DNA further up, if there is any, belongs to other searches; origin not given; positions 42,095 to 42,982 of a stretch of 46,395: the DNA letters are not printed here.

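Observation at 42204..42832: Phage sigma factor gene immediately followed by the fourth copy of the conserved motif: candidate phage-specific sigma/promoter regulon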

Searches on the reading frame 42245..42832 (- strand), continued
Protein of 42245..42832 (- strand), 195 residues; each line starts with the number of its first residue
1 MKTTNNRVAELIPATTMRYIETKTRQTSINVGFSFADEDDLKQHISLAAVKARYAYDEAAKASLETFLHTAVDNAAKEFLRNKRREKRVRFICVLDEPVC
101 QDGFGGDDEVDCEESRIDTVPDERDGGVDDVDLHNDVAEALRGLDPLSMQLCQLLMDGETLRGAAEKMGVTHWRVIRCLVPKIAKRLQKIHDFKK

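Call 87: search_protein_families(library=ncbifam, proteins=[window:42245-42832:-], max_evalue=0.01)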
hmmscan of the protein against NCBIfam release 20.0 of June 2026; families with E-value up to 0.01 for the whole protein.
window:42245-42832:- (195 aa): 2 families
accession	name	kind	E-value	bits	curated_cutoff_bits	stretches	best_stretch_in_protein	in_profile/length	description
TIGR02937.1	sigma70-ECF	superfamily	2.5e-08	33.7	42.9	1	37-177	27-152/165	sigma-70 family RNA polymerase sigma factor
NF041236.1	CAS_III-E_sigma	exception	2.6e-05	24.2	100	1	20-143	31-149/206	type III-E CRISPR-associated RpoE-like sigma factor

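Call 89: find_encoding_contigs(protein=P0008, flank=10000, max_places=2)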
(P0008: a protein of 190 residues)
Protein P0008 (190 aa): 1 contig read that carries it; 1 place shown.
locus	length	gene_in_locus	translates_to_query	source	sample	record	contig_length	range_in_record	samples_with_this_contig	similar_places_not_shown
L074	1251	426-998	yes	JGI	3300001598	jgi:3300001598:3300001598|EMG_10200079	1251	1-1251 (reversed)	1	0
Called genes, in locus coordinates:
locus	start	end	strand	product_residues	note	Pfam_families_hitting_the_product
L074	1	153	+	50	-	?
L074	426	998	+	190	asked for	-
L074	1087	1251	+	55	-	?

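Call 90: find_encoding_contigs(protein=P0010, flank=10000, max_places=2)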
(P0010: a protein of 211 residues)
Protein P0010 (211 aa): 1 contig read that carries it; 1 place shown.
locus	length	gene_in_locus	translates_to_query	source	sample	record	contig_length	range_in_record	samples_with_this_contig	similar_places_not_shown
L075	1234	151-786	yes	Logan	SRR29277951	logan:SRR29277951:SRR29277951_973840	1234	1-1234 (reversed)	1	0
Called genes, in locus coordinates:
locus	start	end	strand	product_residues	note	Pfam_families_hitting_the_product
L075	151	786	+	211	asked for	PF04542:Sigma70_r2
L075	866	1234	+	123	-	?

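Call 91: find_encoding_contigs(protein=P0016, flank=10000, max_places=2)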
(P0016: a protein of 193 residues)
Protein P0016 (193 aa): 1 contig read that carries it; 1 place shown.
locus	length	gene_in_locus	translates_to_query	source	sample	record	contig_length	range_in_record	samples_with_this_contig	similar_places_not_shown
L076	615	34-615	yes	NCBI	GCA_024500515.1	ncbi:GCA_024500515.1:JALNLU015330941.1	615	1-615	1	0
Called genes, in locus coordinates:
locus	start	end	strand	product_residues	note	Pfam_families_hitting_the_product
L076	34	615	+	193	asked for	PF04542:Sigma70_r2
